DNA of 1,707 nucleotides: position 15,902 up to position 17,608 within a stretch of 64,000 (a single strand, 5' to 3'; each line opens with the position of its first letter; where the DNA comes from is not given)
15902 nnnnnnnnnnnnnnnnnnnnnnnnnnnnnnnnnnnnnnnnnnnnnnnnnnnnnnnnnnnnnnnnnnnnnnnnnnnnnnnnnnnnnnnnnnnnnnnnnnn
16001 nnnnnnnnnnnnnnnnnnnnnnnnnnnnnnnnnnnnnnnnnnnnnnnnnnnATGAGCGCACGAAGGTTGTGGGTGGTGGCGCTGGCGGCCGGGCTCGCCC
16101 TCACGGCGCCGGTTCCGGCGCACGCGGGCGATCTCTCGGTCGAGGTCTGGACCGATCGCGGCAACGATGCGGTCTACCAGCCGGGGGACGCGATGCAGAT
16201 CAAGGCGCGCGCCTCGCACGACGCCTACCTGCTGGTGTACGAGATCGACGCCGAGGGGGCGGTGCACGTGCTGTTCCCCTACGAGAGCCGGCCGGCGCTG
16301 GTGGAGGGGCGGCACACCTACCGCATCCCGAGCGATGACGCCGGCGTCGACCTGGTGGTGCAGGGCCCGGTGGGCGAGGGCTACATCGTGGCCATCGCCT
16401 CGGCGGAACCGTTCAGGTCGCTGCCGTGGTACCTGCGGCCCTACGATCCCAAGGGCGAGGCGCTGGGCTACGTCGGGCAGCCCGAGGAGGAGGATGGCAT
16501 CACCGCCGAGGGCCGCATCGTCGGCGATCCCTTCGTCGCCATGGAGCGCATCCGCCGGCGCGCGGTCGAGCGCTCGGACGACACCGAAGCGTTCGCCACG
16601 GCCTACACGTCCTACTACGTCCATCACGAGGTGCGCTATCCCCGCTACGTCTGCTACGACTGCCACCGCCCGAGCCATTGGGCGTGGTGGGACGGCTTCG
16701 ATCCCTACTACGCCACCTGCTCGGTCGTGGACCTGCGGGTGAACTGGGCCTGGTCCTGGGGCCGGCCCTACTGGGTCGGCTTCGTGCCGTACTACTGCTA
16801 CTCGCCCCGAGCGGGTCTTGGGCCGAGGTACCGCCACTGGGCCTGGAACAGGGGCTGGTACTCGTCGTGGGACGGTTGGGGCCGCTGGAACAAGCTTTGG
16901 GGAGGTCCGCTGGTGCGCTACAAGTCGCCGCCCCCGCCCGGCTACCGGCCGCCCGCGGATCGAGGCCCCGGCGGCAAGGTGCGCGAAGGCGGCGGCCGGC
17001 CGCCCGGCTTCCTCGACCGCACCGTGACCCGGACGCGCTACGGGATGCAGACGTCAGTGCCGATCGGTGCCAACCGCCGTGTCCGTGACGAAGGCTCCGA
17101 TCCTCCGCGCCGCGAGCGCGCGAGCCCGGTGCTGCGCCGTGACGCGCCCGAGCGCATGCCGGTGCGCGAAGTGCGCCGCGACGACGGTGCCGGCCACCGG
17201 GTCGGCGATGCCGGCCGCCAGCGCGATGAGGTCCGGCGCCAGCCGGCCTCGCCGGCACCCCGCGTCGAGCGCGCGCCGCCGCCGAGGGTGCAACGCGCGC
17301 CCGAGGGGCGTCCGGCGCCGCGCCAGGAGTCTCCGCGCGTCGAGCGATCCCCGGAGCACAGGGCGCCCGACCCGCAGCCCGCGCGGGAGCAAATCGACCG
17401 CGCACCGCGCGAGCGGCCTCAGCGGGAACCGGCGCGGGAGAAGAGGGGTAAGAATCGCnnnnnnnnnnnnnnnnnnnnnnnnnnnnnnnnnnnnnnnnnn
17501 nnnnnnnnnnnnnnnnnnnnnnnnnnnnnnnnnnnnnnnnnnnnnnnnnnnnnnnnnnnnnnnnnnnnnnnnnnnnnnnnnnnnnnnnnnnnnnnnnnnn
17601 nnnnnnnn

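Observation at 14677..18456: Sigma54-driven envelope operon whose two middle genes share an unusual CYDCH-x(3-9)-DPYY-x(1-2)-C module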

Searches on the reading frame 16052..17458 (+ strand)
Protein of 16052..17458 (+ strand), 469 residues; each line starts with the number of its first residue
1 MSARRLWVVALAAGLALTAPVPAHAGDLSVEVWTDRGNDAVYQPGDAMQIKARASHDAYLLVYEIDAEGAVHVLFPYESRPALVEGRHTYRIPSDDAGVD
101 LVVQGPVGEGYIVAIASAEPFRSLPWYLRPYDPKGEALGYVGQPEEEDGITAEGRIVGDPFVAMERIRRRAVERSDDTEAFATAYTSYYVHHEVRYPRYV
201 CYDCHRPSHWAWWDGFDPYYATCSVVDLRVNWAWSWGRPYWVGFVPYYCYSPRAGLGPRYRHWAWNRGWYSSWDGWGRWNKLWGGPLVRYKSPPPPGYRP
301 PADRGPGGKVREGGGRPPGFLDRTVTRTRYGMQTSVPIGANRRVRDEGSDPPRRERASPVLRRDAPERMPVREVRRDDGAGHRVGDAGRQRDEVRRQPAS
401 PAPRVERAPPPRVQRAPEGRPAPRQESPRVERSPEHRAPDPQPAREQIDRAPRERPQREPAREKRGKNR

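Call 4: search_protein_families(library=pfam, proteins=[window:16052-17458:+], max_evalue=0.1)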
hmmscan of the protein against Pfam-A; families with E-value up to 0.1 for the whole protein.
seq(469 aa): 2 families
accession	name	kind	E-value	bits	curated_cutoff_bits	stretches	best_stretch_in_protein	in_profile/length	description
PF14326.11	DUF4384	-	9e-19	67.8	27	1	41-120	1-81/81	Domain of unknown function (DUF4384)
PF18316.7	S-l_SbsC_C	-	0.062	14.2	26.6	0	37-71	42-75/86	S-layer protein SbsC C-terminal domain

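Call 7: search_protein_families(library=ncbifam, proteins=[window:16052-17458:+], max_evalue=0.1)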
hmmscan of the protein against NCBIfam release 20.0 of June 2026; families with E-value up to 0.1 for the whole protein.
seq(469 aa): 0 families

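Call 8: find_homologous_proteins(query=window:16052-17458:+, max_evalue=0.001)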
Query seq(469 aa) (469 aa): 475 proteins with E <= 0.001 among 8000 candidates; the best 120 are listed.
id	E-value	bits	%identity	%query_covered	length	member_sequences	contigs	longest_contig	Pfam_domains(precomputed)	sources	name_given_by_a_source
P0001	0.0e+0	1090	100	100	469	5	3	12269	PF14326.12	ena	-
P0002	1.9e-148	514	55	99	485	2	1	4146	PF14326.12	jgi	-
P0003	1.9e-147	511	58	93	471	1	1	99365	PF14326.12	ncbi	-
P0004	4.2e-147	509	56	93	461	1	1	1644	PF14326.12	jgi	-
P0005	3.0e-146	507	55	97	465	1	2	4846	PF14326.12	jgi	jgi:hypothetical protein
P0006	1.9e-143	497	58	87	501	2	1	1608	PF14326.12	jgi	jgi:hypothetical protein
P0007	2.8e-143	497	54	99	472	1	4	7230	PF14326.12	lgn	-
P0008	3.6e-143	496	55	93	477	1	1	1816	PF14326.12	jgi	jgi:hypothetical protein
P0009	6.6e-143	496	63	75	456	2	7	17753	PF14326.12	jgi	jgi:hypothetical protein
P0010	9.5e-143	495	56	93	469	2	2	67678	PF14326.12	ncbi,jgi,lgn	jgi:hypothetical protein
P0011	1.5e-141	491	55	85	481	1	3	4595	PF14326.12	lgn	-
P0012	1.0e-140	488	58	91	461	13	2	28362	PF14326.12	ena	-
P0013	2.8e-140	487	54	90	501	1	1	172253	PF14326.12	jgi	jgi:Domain of unknown function (DUF4384)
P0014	6.0e-140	486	54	97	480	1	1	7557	PF14326.12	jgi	jgi:hypothetical protein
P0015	2.0e-139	484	54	98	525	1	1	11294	PF14326.12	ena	-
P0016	3.9e-139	483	56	86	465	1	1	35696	PF14326.12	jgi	jgi:hypothetical protein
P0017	3.9e-139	483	54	95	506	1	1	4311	PF14326.12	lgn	-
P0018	4.7e-139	483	58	88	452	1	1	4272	PF14326.12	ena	-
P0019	2.0e-138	481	59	88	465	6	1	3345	PF14326.12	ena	-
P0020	3.4e-138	480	56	93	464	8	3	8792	PF14326.12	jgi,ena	-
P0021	5.4e-137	476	51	99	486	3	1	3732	PF14326.12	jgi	jgi:hypothetical protein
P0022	5.7e-137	476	53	97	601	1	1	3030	PF14326.12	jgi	jgi:hypothetical protein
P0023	6.7e-137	476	53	96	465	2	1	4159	PF14326.12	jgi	jgi:hypothetical protein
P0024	7.7e-137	476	54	96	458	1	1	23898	PF14326.12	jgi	jgi:hypothetical protein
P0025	1.7e-136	474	53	99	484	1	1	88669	PF14326.12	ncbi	-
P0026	3.9e-136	473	53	99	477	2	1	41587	PF14326.12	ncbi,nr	ncbi:MAG: DUF4384 domain-containing protein [Candidatus Eisenbacteria bacterium]|nr:DUF4384 domain-c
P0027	1.7e-135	471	53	97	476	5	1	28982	PF14326.12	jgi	-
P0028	2.1e-135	471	53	93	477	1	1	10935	PF14326.12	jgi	jgi:hypothetical protein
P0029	4.6e-135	470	52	99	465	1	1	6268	PF14326.12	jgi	jgi:hypothetical protein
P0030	4.8e-135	470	54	97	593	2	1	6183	PF14326.12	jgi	jgi:hypothetical protein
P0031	1.3e-134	468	52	94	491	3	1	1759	PF14326.12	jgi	-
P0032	3.8e-134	467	52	99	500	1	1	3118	PF14326.12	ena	-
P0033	4.7e-134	466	51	98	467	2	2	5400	PF14326.12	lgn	-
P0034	1.0e-133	465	56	89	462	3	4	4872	PF14326.12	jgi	jgi:uncharacterized protein DUF4384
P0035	1.1e-133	465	52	98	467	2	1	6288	PF14326.12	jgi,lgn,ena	-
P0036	1.3e-133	465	56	89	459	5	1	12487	PF14326.12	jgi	jgi:hypothetical protein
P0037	1.5e-133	465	56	89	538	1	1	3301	PF14326.12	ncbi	-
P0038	1.6e-133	465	56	91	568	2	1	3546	PF14326.12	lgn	-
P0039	2.6e-133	464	59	76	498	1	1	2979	PF14326.12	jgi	jgi:hypothetical protein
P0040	3.1e-133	464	56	87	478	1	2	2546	PF14326.12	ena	-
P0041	3.5e-133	463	55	90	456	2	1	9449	PF14326.12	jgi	jgi:hypothetical protein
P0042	7.8e-133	462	52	97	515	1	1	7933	PF14326.12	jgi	-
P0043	1.0e-132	462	51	100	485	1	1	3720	PF14326.12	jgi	jgi:hypothetical protein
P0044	2.2e-132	461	53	99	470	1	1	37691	PF14326.12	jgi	jgi:hypothetical protein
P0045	5.0e-132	460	53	99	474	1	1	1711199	PF14326.12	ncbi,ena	-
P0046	5.6e-132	459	52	95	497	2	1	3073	PF14326.12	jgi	jgi:hypothetical protein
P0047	2.1e-131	458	51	99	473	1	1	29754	PF14326.12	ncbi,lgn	-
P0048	2.7e-131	457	50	99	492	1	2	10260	PF14326.12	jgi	jgi:uncharacterized protein DUF4384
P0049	4.9e-131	456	52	93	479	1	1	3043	PF14326.12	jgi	jgi:hypothetical protein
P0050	5.6e-131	456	54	94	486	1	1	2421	PF14326.12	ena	-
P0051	5.9e-131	456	50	94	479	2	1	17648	PF14326.12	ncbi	ncbi:MAG: DUF4384 domain-containing protein [Candidatus Eiseniibacteriota bacterium]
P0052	1.4e-130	455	51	99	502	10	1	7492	PF14326.12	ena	-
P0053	1.9e-130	454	50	96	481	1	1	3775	PF14326.12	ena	-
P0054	2.0e-130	454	53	94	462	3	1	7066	PF14326.12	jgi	jgi:hypothetical protein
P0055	2.1e-130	454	54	80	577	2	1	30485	PF14326.12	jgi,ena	-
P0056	2.2e-130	454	53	93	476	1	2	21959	PF14326.12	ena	-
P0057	2.4e-130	454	52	99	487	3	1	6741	PF14326.12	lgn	-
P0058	2.6e-130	454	55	91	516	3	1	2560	PF14326.12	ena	-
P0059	2.7e-130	454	50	99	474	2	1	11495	PF14326.12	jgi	-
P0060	4.0e-130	453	50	91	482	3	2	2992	PF14326.12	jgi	jgi:hypothetical protein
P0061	4.2e-130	453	51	93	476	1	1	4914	PF14326.12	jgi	jgi:hypothetical protein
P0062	7.1e-130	453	52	92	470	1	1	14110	PF14326.12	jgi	jgi:hypothetical protein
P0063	8.6e-130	452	53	93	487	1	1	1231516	PF14326.12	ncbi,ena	-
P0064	9.8e-130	452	49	99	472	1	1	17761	PF14326.12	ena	-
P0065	1.4e-129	452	52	95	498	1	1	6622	PF14326.12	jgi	jgi:hypothetical protein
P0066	1.9e-129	451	52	100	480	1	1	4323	PF14326.12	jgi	jgi:hypothetical protein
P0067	2.4e-129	451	48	99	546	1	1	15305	PF14326.12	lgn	-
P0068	2.4e-129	451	53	97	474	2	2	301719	PF14326.12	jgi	jgi:hypothetical protein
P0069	2.8e-129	451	52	96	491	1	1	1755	PF14326.12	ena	-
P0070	3.0e-129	451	49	95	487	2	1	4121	PF14326.12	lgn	-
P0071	3.8e-129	450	50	97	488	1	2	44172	PF14326.12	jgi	jgi:hypothetical protein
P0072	5.5e-129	450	49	87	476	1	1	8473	PF14326.12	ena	-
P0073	6.9e-129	449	53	90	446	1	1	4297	PF14326.12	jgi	jgi:hypothetical protein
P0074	8.0e-129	449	51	98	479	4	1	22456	PF14326.12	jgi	jgi:hypothetical protein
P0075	1.3e-128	448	50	93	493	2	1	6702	PF14326.12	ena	-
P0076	2.3e-128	448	52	93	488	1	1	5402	PF14326.12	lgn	-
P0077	2.7e-128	447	54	85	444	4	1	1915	PF14326.12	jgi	jgi:hypothetical protein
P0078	4.4e-128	447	53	96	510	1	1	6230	PF14326.12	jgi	jgi:Domain of unknown function (DUF4384)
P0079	5.3e-128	446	50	99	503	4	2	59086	PF14326.12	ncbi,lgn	-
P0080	5.8e-128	446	52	89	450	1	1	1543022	PF14326.12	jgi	jgi:Domain of unknown function (DUF4384)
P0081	1.1e-127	445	53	92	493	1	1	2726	PF14326.12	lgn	-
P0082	1.5e-127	445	52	89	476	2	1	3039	PF14326.12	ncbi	-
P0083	1.5e-127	445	61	69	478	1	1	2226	PF14326.12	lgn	-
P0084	1.5e-127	445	51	100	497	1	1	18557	PF14326.12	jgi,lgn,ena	-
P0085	1.6e-127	445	53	91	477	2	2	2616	PF14326.12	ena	-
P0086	1.9e-127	445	66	63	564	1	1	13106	PF14326.12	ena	-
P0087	2.2e-127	444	51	99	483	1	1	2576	PF14326.12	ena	-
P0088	2.4e-127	444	56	86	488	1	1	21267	PF14326.12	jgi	jgi:hypothetical protein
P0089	2.7e-127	444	54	82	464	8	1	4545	PF14326.12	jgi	jgi:hypothetical protein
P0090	2.7e-127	444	49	95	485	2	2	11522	PF14326.12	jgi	jgi:Domain of unknown function (DUF4384)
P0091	2.7e-127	444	49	99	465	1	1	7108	PF14326.12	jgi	jgi:hypothetical protein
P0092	3.1e-127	444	51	93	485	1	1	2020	PF14326.12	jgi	jgi:hypothetical protein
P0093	3.2e-127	444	51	94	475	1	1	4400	PF14326.12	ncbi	-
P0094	6.7e-127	443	52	92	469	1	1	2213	PF14326.12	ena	-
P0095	7.8e-127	443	50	94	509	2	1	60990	PF14326.12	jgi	jgi:uncharacterized protein DUF4384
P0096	1.0e-126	442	50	94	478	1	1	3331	PF14326.12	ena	-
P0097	1.5e-126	442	50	96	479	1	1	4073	PF14326.12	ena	-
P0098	1.8e-126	441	60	70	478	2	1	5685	PF14326.12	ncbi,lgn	-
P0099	1.9e-126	441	52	93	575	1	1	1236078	PF14326.12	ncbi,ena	-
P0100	2.7e-126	441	50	95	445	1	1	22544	PF14326.12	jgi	jgi:hypothetical protein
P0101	3.0e-126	441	51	100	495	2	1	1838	PF14326.12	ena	-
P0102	3.2e-126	441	49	98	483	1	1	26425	PF14326.12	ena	-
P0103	3.4e-126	440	51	93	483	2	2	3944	PF14326.12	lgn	-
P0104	3.4e-126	440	53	91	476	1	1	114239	PF14326.12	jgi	-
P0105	4.1e-126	440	54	87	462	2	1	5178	PF14326.12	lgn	-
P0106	6.2e-126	440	53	94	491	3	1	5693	PF14326.12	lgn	-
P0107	7.0e-126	439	51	91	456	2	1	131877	PF14326.12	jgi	jgi:hypothetical protein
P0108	1.4e-125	438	49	92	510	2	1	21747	PF14326.12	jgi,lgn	jgi:hypothetical protein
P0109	2.3e-125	438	51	93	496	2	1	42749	PF14326.12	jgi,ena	-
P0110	2.6e-125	438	52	92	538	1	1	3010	PF14326.12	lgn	-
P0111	3.5e-125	437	50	94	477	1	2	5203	PF14326.12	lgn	-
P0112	4.0e-125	437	48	100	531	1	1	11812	PF14326.12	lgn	-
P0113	5.2e-125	437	53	79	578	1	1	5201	PF14326.12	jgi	-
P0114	5.5e-125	436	50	99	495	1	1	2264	PF14326.12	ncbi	-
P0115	6.0e-125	436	55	87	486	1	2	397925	PF14326.12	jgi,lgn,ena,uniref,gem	uniref:DUF4384 domain-containing protein n=1 Tax=Eiseniibacteriota bacterium TaxID=2212470 RepID=A0A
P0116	8.5e-125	436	55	91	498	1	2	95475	PF14326.12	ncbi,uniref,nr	ncbi:MAG: DUF4384 domain-containing protein [Candidatus Eisenbacteria bacterium]|uniref:DUF4384 doma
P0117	8.9e-125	436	50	91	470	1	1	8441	PF14326.12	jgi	jgi:hypothetical protein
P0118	1.0e-124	436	50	95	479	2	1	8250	PF14326.12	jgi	jgi:hypothetical protein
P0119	2.1e-124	435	59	75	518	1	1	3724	PF14326.12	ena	-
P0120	2.1e-124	434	52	97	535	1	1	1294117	PF14326.12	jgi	jgi:uncharacterized protein DUF4384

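Call 15: search_solved_structures(query=A2, max_evalue=1)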
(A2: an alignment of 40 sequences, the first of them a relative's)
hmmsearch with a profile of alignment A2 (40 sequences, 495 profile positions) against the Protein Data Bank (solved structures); distinct sequences matched with E-value up to 1: 0.

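Call 17: find_encoding_contigs(protein=P0045, flank=8000, max_places=2)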
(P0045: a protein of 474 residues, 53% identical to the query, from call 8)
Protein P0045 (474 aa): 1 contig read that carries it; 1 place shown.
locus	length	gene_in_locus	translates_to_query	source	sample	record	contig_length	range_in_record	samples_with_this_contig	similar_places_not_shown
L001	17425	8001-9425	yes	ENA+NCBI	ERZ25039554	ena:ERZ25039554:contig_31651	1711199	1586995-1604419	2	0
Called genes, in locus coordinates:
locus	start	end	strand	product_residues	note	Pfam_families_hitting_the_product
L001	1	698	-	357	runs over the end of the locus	PF21016:RlmN_N, PF04055:Radical_SAM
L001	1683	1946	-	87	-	-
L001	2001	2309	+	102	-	-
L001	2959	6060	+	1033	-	PF13424:TPR_12, PF01590:GAF, PF00158:Sigma54_activat, PF07724:AAA_2, PF07728:AAA_5, PF14532:Sigma54_activ_2, PF25601:AAA_lid_14, PF02954:HTH_8, +7 more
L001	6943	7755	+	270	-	-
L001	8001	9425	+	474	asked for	PF14326:DUF4384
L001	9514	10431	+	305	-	-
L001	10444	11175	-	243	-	-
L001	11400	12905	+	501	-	PF00089:Trypsin, PF13365:Trypsin_2, PF00595:PDZ, PF13180:PDZ_2, PF17820:PDZ_6, PF00595:PDZ (weak), PF13180:PDZ_2 (weak), PF17820:PDZ_6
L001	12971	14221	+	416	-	PF01520:Amidase_3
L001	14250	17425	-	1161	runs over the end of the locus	PF00149:Metallophos, PF09587:PGA_cap (faint), PF02872:5_nucleotid_C, PF00149:Metallophos (weak), PF02872:5_nucleotid_C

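Call 18: find_encoding_contigs(protein=P0080, flank=8000, max_places=2)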
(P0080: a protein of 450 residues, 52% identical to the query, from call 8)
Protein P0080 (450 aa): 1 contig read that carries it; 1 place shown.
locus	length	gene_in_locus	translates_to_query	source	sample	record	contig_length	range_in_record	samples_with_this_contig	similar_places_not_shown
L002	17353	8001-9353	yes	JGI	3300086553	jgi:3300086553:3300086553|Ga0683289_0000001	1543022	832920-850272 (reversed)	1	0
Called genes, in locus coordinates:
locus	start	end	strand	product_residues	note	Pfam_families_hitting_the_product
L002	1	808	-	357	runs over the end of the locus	PF21016:RlmN_N, PF04055:Radical_SAM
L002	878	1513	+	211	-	PF01022:HTH_5, PF01047:MarR (faint)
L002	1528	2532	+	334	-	PF02541:Ppx-GppA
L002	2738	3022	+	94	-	-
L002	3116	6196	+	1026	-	PF13424:TPR_12, PF13424:TPR_12, PF01590:GAF, PF00158:Sigma54_activat, PF07724:AAA_2, PF07728:AAA_5, PF14532:Sigma54_activ_2, PF25601:AAA_lid_14, +11 more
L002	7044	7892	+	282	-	PF00041:fn3 (faint)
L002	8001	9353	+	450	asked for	PF14326:DUF4384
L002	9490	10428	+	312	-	-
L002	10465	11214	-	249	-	PF00149:Metallophos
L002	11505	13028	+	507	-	PF00089:Trypsin, PF13365:Trypsin_2, PF00595:PDZ, PF13180:PDZ_2, PF17820:PDZ_6, PF00595:PDZ, PF13180:PDZ_2, PF17820:PDZ_6, +1 more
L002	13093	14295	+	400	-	PF01520:Amidase_3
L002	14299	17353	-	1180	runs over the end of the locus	PF00149:Metallophos, PF09587:PGA_cap (weak), PF02872:5_nucleotid_C, PF00149:Metallophos, PF02872:5_nucleotid_C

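Call 19: find_encoding_contigs(protein=P0120, flank=8000, max_places=2)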
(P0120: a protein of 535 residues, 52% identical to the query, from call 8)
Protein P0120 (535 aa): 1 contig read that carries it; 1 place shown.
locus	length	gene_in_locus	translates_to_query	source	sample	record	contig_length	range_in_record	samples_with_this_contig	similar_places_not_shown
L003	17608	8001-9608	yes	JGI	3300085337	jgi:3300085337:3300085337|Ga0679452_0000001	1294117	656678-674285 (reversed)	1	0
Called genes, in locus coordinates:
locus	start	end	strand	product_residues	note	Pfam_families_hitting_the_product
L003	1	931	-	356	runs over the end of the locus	PF21016:RlmN_N, PF04055:Radical_SAM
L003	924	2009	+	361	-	PF02541:Ppx-GppA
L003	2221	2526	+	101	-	-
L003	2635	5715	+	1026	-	PF13424:TPR_12, PF13424:TPR_12, PF01590:GAF, PF00158:Sigma54_activat, PF07724:AAA_2, PF07728:AAA_5, PF14532:Sigma54_activ_2, PF25601:AAA_lid_14, +9 more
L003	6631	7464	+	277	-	-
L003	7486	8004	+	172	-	-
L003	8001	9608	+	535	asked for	PF14326:DUF4384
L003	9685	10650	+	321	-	PF03687:UPF0164 (weak)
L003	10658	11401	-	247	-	PF00149:Metallophos (weak), PF12850:Metallophos_2 (faint)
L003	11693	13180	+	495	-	PF00089:Trypsin, PF13365:Trypsin_2, PF00595:PDZ, PF13180:PDZ_2, PF17820:PDZ_6, PF00595:PDZ (weak), PF13180:PDZ_2, PF17820:PDZ_6, +1 more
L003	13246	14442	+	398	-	PF01520:Amidase_3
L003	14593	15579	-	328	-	-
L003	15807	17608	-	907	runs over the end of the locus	PF02872:5_nucleotid_C, PF00149:Metallophos (weak), PF02872:5_nucleotid_C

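Call 22: find_related_loci(query=A2, collection=genome_contigs, flank=7000)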
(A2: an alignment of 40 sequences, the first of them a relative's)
Query A2 (469 aa) in genome_contigs; peptide patterns used: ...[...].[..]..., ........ (x = any residue, [..] = any of these).
115 stretches matched a pattern; 97 encode a relative of the query (tblastn E <= 1e-3); the best 80 are kept; 80 distinct loci.
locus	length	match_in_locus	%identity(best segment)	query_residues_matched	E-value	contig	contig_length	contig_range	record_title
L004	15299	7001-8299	53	1-464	1e-139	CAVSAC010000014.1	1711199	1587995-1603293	MAG: Candidatus Eisenbacteria bacterium isolate MFD05942.bin.1.32 genome assembly, contig: contig_31651, whole genome sh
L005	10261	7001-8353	55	1-465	9e-133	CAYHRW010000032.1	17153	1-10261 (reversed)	MAG TPA_asm: uncultured bacterium isolate ERP119705_co14_70 genome assembly, contig: NODE_3551_length_17153_cov_10.55538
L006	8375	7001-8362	56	20-462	1e-132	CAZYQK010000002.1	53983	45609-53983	MAG TPA_asm: uncultured bacterium isolate SRP119689_co1_84 genome assembly, contig: NODE_664_length_53983_cov_7.080051,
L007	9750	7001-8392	51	5-468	1e-131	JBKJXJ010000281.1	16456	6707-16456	MAG: Candidatus Eisenbacteria bacterium isolate swi_bin.170 k127_556878, whole genome shotgun sequence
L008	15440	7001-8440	50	4-468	2e-130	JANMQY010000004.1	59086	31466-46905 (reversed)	MAG: Candidatus Eisenbacteria bacterium isolate OTE_51_metabat_109 OTE_51_k141_3059062, whole genome shotgun sequence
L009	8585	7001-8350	53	1-465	5e-130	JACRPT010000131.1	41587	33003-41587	MAG: Candidatus Eisenbacteria bacterium isolate NC_groundwater_1994_Pr3_S-0.65um_72_3 SR2-18-Sp65_coassembly_scaffold_49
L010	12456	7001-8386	51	1-464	4e-129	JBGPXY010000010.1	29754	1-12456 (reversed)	MAG: Candidatus Eisenbacteria bacterium isolate OBJ1_062018_090_26 k141_3401100_length_29754_cov_14.0000, whole genome s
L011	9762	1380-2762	51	8-459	5e-128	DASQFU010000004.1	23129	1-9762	MAG TPA_asm: Candidatus Limnocylindria bacterium isolate SMAG_U11788 k141_782352, whole genome shotgun sequence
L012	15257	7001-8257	51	8-426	1e-126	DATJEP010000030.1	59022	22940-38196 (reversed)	MAG TPA_asm: Candidatus Udaeobacter sp. isolate SMAG_U15436 k141_13144188, whole genome shotgun sequence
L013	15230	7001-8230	53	30-465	3e-126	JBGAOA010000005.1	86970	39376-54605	MAG: Candidatus Eisenbacteria bacterium isolate MAG_AAO_H10.72 AAOH10-72_opera_contig_1329, whole genome shotgun sequenc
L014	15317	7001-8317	53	1-437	1e-125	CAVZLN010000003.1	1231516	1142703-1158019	MAG: Candidatus Eisenbacteria bacterium isolate MFD05942.bin.1.102 genome assembly, contig: contig_28175, whole genome s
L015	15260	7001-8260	56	28-465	9e-132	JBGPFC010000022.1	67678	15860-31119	MAG: Candidatus Eisenbacteria bacterium isolate OBJ_0618_7090110_76 k141_2779562_length_67678_cov_23.4313, whole genome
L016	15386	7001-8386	52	9-464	2e-124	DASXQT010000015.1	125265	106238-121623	MAG TPA_asm: Candidatus Eisenbacteria bacterium isolate SMAG_U4620 k141_180999, whole genome shotgun sequence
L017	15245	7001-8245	52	9-465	2e-124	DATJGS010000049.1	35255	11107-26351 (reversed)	MAG TPA_asm: Candidatus Saccharimonadaceae bacterium isolate SMAG_U15492 k141_6434545, whole genome shotgun sequence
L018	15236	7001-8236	51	1-431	1e-122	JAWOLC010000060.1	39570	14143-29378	MAG: Candidatus Eisenbacteria bacterium isolate bin_205 c_000001687961, whole genome shotgun sequence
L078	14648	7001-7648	41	28-236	9e-41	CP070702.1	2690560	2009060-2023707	MAG: Candidatus Eiseniibacteriota bacterium isolate bin56 chromosome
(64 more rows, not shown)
